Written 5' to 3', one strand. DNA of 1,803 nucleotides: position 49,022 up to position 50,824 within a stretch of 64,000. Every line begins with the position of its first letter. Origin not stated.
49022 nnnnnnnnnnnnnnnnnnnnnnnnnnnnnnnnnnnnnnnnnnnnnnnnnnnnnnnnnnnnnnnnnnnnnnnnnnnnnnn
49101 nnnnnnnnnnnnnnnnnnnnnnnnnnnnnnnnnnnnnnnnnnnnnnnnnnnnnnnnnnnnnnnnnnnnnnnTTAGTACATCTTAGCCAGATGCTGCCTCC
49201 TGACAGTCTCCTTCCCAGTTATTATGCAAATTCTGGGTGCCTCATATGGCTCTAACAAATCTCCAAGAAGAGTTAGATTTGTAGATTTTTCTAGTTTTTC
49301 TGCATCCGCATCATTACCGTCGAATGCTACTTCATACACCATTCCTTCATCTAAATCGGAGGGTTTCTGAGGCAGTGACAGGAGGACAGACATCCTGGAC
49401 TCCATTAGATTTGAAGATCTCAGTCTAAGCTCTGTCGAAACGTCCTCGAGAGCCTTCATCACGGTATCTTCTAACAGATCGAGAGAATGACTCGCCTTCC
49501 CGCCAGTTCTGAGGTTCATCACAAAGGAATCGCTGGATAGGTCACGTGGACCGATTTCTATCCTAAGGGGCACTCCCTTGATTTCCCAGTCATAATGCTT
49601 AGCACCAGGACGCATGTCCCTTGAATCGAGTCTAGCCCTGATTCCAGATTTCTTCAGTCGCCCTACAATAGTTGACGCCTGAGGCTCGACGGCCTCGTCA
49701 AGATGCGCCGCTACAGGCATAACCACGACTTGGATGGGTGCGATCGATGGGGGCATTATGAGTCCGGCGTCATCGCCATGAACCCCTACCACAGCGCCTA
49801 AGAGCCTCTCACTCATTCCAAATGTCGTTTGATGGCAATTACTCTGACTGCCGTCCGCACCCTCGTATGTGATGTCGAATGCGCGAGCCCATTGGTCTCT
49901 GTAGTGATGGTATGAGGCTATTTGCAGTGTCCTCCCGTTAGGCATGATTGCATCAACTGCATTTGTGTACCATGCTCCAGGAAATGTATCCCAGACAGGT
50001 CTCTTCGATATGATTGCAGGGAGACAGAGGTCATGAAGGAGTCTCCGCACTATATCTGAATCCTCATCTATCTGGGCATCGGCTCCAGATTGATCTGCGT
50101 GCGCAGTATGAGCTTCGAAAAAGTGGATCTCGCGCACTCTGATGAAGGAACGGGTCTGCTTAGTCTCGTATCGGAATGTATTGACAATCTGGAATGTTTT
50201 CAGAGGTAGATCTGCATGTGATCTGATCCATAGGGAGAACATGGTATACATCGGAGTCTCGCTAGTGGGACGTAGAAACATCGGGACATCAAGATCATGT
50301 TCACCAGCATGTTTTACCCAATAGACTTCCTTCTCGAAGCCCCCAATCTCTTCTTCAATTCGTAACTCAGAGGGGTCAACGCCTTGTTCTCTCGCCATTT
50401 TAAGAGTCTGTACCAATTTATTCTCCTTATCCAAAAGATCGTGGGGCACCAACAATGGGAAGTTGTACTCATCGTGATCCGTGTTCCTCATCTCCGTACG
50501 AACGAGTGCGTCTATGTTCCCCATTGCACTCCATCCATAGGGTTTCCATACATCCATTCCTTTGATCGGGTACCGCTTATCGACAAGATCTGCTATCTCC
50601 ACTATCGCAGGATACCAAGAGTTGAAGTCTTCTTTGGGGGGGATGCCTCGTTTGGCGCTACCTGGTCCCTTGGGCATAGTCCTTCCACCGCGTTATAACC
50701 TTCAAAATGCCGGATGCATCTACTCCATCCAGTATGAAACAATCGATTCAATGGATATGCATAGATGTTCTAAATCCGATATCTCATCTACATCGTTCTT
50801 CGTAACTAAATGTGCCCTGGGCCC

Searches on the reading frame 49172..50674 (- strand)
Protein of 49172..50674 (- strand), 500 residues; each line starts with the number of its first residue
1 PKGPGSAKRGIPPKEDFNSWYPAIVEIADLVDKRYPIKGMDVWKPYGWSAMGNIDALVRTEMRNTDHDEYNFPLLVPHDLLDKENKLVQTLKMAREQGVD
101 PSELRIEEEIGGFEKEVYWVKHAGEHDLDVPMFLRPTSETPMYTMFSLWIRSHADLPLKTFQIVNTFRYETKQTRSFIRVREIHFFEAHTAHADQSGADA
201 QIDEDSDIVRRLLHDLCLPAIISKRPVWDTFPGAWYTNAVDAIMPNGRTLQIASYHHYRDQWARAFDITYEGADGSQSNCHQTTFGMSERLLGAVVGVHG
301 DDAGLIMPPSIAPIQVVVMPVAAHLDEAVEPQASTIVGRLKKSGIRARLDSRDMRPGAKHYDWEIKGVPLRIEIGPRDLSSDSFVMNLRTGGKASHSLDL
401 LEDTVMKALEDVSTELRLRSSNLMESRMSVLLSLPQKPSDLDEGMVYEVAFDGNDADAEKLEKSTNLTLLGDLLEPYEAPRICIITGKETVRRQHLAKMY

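Call 50: search_protein_families(library=pfam, proteins=[window:49172-50674:-], max_evalue=0.0001)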
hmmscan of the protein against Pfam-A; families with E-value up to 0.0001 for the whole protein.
window:49172-50674:- (500 aa): 2 families
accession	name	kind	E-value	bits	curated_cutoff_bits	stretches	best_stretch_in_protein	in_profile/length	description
PF00587.30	tRNA-synt_2b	-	4.4e-25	89.2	29.3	1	118-297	1-177/179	tRNA synthetase class II core domain (G, H, P, S and T)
PF03129.25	HGTP_anticodon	-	2e-15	57.1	21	1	315-393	1-78/94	Anticodon binding domain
